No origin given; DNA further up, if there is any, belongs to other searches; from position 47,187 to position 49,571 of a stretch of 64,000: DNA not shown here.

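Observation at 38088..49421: Operon-like cluster wrapping TamB and a giant Omp85 in three uncharacterised cytoplasmic-type proteins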

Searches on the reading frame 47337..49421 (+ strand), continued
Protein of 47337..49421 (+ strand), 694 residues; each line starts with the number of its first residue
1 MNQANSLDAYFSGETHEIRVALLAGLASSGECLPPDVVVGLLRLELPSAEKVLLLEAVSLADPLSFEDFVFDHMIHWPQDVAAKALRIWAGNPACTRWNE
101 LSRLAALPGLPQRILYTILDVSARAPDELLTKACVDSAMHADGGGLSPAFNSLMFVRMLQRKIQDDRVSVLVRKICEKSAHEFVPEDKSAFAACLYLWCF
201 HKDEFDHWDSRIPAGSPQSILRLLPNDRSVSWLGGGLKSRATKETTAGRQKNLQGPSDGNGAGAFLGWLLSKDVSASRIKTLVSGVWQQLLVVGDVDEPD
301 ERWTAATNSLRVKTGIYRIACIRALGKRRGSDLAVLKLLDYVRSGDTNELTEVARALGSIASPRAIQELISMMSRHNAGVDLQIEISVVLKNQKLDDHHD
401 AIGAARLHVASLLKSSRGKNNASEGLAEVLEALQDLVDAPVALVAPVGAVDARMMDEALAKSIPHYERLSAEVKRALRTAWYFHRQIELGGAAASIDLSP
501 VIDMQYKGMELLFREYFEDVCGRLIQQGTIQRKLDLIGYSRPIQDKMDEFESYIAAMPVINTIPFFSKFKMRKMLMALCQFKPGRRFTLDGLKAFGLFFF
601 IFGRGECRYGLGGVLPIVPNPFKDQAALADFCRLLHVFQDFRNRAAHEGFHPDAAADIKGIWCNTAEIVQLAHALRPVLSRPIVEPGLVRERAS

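Call 60: search_protein_families(library=ncbifam, proteins=[L013:820-1803:+, L015:500-1687:+, L016:607-1515:+, L012:159-1094:+], max_evalue=1)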
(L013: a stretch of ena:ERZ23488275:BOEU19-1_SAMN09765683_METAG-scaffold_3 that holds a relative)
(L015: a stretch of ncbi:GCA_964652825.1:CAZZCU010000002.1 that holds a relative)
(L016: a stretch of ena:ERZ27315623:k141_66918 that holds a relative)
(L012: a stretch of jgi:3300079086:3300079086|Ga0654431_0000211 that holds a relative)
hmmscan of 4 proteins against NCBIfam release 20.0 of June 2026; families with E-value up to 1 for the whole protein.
L013:820-1803:+ (328 aa): 1 family
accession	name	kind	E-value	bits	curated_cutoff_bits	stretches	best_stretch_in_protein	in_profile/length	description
TIGR03015.1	pepcterm_ATPase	hypoth_equivalog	1.7e-22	80.1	324.5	1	52-268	42-260/269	XrtA/PEP-CTERM system-associated ATPase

L015:500-1687:+ (396 aa): 40 families (the best 25 are shown)
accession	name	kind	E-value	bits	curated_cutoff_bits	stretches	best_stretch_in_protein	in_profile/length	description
TIGR03015.1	pepcterm_ATPase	hypoth_equivalog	2.2e-26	92.9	324.5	1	54-273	39-257/269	XrtA/PEP-CTERM system-associated ATPase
NF041065.1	DpdH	equivalog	9.4e-05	21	450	1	59-86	67-94/1014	protein DpdH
NF005250.0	PRK06761.1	equivalog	0.0014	17.7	270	1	57-91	2-36/282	hypothetical protein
NF001679.0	PRK00440.1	equivalog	0.0027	16.8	303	1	30-82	13-63/322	replication factor C small subunit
NF038308.1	RNA_repair_RtcR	equivalog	0.0027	16.6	650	1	47-81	193-227/530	RNA repair transcriptional activator RtcR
TIGR02442.1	Cob-chelat-sub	hypoth_equivalog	0.0027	16.2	779.45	1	61-83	28-50/641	putative cobaltochelatase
NF010340.0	PRK13768.1-2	equivalog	0.0048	16.7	293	1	59-94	4-39/265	GTPase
NF047793.1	ResRegPgtA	equivalog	0.0066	15.3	650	1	34-94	139-199/414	two-component system response regulator PgtA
TIGR03880.1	KaiC_arch_3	hypoth_equivalog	0.008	15.7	249.45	1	60-148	18-115/224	KaiC domain-containing protein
NF004041.0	PRK05541.1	subfamily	0.0083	16.2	127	1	55-92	4-41/176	adenylyl-sulfate kinase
TIGR01817.1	nifA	equivalog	0.0097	14.7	528.85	1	53-81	214-242/534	nif-specific transcriptional activator NifA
TIGR02329.1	propionate_PrpR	equivalog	0.0097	14.6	499.2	1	11-80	188-257/526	propionate catabolism operon regulatory protein PrpR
NF006746.0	PRK09270.1-5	subfamily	0.012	14.5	250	1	53-96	16-59/210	nucleoside/nucleotide kinase family protein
TIGR01448.2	helicase_RecD2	equivalog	0.016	13.4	500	1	52-97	325-370/713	SF1B family DNA helicase RecD2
NF052589.1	ArlH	equivalog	0.019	14.6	215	1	60-93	22-55/229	archaellum protein ArlH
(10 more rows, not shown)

L016:607-1515:+ (303 aa): 10 families
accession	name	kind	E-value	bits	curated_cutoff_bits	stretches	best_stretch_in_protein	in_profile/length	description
TIGR03015.1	pepcterm_ATPase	hypoth_equivalog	1.6e-14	54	324.5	1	5-259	2-257/269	XrtA/PEP-CTERM system-associated ATPase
NF053861.1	DS8_antiphage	equivalog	0.00047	18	790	1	44-142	368-457/994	anti-phage protein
NF041000.1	ATPase_ComGA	equivalog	0.0033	16.5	300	1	30-67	112-146/267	competence type IV pilus ATPase ComGA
NF005320.0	PRK06851.1-6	equivalog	0.0034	16.3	556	1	42-85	28-71/363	hypothetical protein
NF053534.1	T4PilAsmATPsTfpB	equivalog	0.013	13.9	850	1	33-61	323-351/584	type IV pilus assembly ATPase TfpB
NF007755.0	PRK10436.1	equivalog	0.023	13.4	617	1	36-61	209-234/465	type II secretion system protein GspE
TIGR01420.1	pilT_fam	subfamily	0.036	13.3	319.1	1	41-60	117-136/343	PilT/PilU family type 4a pilus ATPase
NF006799.0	PRK09302.1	equivalog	0.068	11.7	408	1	48-88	275-315/515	circadian clock protein KaiC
NF004018.0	PRK05480.1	equivalog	0.07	12.6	180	1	48-78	8-38/210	uridine kinase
NF052589.1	ArlH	equivalog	0.5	10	215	0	47-81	21-55/229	archaellum protein ArlH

L012:159-1094:+ (312 aa): 1 family
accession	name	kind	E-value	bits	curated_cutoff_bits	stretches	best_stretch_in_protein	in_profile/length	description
TIGR03877.1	thermo_KaiC_1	hypoth_equivalog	0.13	11.8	307.25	1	155-221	152-216/238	KaiC domain-containing protein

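Call 61: search_protein_families(library=pfam, proteins=[L013:820-1803:+, L015:500-1687:+, L016:607-1515:+, L012:159-1094:+, L011:8719-9687:-, L013:8942-9913:-, L012:8668-9783:-], max_evalue=1)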
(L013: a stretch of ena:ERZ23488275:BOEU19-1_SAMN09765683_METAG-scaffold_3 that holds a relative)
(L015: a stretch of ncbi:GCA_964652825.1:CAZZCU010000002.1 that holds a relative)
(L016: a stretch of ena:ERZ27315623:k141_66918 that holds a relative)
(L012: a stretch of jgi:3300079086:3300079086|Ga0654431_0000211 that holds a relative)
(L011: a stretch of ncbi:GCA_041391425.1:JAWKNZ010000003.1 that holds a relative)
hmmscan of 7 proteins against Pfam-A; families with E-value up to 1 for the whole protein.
L013:820-1803:+ (328 aa): 4 families
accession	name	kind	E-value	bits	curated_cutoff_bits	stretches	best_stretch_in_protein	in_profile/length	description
PF13401.12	AAA_22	-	3.5e-08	34.3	27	1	53-177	5-125/130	AAA domain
PF00270.35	DEAD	-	0.013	15.7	26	1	111-158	99-142/167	DEAD/DEAH box helicase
PF07728.20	AAA_5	-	0.06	13.8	22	0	121-164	64-96/139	AAA domain (dynein-related subfamily)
PF00004.35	AAA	-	0.09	13.7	21.2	1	57-146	2-70/131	ATPase family associated with various cellular activities (AAA)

L015:500-1687:+ (396 aa): 34 families (the best 25 are shown)
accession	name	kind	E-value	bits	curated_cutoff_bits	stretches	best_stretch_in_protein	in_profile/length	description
PF13401.12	AAA_22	-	4e-14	53.5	27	1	58-188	5-129/130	AAA domain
PF25201.1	nSTAND6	-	9.3e-07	29.4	27.7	1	56-166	16-127/148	Novel STAND NTPase 6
PF00931.28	NB-ARC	-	7.9e-06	25.7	23.5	1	40-151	6-112/248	NB-ARC domain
PF20720.3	nSTAND3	-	1.1e-05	25.6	27.2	1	56-145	15-107/155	Novel STAND NTPase 3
PF13191.12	AAA_16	-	1.2e-05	26.3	32.6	1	47-120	13-85/167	AAA ATPase domain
PF05729.18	NACHT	-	2.7e-05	24.5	26.7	1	60-171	2-120/167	NACHT domain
PF24883.2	NPHP3_N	-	7.2e-05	23.5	24.8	1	56-89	20-53/164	Nephrocystin 3, N-terminal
PF00004.35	AAA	-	0.00019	22.3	21.2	1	62-167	2-91/131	ATPase family associated with various cellular activities (AAA)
PF20703.3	nSTAND1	-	0.00031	20.9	27.1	1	56-241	31-220/379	Novel STAND NTPase 1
PF01637.24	ATPase_2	-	0.00098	19.4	33.2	1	51-156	13-126/225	ATPase domain predominantly from Archaea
PF25199.1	nSTAND_NTPase5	-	0.00099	19.4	34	1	53-74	36-57/145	Novel STAND NTPase 5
PF00158.32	Sigma54_activat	-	0.0015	18.7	20.2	1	53-91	17-55/168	Sigma-54 interaction domain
PF06745.19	ATPase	-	0.002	18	26.6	1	60-110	21-79/231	KaiC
PF08433.16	KTI12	-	0.0028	17.6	22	1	59-93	2-36/271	Chromatin associated protein KTI12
PF13604.12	AAA_30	-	0.0038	17.4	27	1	54-97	14-57/191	AAA domain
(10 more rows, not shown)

L016:607-1515:+ (303 aa): 16 families
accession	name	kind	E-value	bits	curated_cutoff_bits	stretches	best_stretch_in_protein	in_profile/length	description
PF13401.12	AAA_22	-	7.7e-10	39.6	27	1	45-156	4-113/130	AAA domain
PF24883.2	NPHP3_N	-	0.00021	22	24.8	1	43-88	19-64/164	Nephrocystin 3, N-terminal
PF00437.27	T2SSE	-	0.00091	18.4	24.9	1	36-74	132-170/370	Type II/IV secretion system protein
PF13173.12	AAA_14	-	0.0042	17.5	27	1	47-156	3-88/129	AAA domain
PF01637.24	ATPase_2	-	0.0066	16.7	33.2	1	45-141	19-123/225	ATPase domain predominantly from Archaea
PF00931.28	NB-ARC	-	0.0079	15.9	23.5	1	47-151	19-120/248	NB-ARC domain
PF20720.3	nSTAND3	-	0.0082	16.3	27.2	1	44-83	15-52/155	Novel STAND NTPase 3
PF05729.18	NACHT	-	0.01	16.1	26.7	1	49-182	3-141/167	NACHT domain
PF12775.13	AAA_7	-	0.012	15.6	25.8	1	24-87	11-74/181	P-loop containing dynein motor region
PF25199.1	nSTAND_NTPase5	-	0.036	14.3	34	1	46-94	41-92/145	Novel STAND NTPase 5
PF09848.15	SLFN-g3_helicase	-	0.062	13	24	1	48-71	3-26/354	Schlafen group 3, DNA/RNA helicase domain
PF07088.17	GvpD_P-loop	-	0.069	13.5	24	1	39-80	3-43/189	GvpD gas vesicle protein, P-loop domain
PF13191.12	AAA_16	-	0.07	14.1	32.6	0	46-74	24-52/167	AAA ATPase domain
PF13604.12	AAA_30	-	0.087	13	27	1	39-85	11-57/191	AAA domain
PF06745.19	ATPase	-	0.1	12.4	26.6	1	48-86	21-60/231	KaiC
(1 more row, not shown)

L012:159-1094:+ (312 aa): 0 families

L011:8719-9687:- (322 aa): 2 families
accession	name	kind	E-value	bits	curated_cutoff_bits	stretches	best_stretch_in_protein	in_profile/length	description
PF07494.17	Reg_prop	-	0.0027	18.2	20.4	1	287-303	6-22/24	Two component regulator propeller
PF09461.15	PcF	-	0.31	11.9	25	1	215-239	12-36/45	Phytotoxin PcF protein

L013:8942-9913:- (323 aa): 0 families

L012:8668-9783:- (371 aa): 1 family
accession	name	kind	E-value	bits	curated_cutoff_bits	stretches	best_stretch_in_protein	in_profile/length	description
PF07494.17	Reg_prop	-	0.054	14.2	20.4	1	333-350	6-23/24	Two component regulator propeller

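Call 94: find_encoding_contigs(protein=P0064, flank=10000, max_places=1)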
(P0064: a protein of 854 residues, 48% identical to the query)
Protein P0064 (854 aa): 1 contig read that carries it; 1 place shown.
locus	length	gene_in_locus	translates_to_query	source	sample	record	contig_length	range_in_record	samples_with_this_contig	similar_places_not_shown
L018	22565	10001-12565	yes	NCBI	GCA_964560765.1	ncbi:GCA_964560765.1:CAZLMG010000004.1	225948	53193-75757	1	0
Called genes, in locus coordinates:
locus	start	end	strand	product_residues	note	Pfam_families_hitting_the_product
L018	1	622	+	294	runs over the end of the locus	PF13428:TPR_14 (faint)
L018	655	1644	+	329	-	-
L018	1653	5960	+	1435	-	PF13116:YhdP (faint), PF04357:TamB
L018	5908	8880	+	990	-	PF08479:POTRA_2 (faint), PF07244:POTRA, PF01103:Omp85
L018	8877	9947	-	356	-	-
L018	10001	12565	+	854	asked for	-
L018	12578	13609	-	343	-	PF00108:Thiolase_N (weak), PF08545:ACP_syn_III, PF08541:ACP_syn_III_C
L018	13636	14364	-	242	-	PF00106:adh_short, PF08659:KR, PF13561:adh_short_C2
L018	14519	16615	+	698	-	PF02897:Peptidase_S9_N, PF00326:Peptidase_S9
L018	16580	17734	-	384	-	-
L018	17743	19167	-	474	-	PF04052:TolB_N (faint), PF26549:Tricorn_N, PF26550:Tricorn_2nd (weak), PF00930:DPPIV_N (faint), PF25174:Beta-prop_THOC3 (faint), PF07676:PD40, PF26549:Tricorn_N, PF07676:PD40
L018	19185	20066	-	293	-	PF13103:TonB_2, PF03544:TonB_C (weak)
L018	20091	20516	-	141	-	PF02472:ExbD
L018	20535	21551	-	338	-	PF01618:MotA_ExbB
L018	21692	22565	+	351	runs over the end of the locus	PF04055:Radical_SAM, PF06968:BATS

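Call 95: find_encoding_contigs(protein=P0029, flank=10000, max_places=1)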
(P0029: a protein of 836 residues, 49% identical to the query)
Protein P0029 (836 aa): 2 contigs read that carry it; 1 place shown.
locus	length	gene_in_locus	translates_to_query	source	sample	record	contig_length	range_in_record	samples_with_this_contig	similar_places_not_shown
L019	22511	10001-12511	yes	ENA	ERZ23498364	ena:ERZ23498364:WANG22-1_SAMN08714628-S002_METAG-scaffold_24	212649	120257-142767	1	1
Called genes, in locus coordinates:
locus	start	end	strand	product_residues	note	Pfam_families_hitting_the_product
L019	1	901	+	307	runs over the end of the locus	-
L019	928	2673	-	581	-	-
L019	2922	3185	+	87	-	-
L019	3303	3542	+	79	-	PF06667:PspB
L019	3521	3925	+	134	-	PF04024:PspC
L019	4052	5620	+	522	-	-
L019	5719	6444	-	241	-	PF01467:CTP_transf_like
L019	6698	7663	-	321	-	-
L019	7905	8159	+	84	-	-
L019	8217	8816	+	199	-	-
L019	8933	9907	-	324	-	-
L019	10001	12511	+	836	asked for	-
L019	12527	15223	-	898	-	PF00211:Guanylate_cyc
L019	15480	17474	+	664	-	PF08126:Propeptide_C25, PF01364:Peptidase_C25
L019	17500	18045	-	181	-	PF02623:FliW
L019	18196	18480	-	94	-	PF02599:CsrA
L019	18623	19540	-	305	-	PF01063:Aminotran_4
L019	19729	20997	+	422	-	PF00919:UPF0004, PF04055:Radical_SAM, PF18693:TRAM_2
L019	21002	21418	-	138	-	-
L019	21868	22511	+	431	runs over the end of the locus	PF07498:Rho_N, PF07497:Rho_RNA_bind, PF00006:ATP-synt_ab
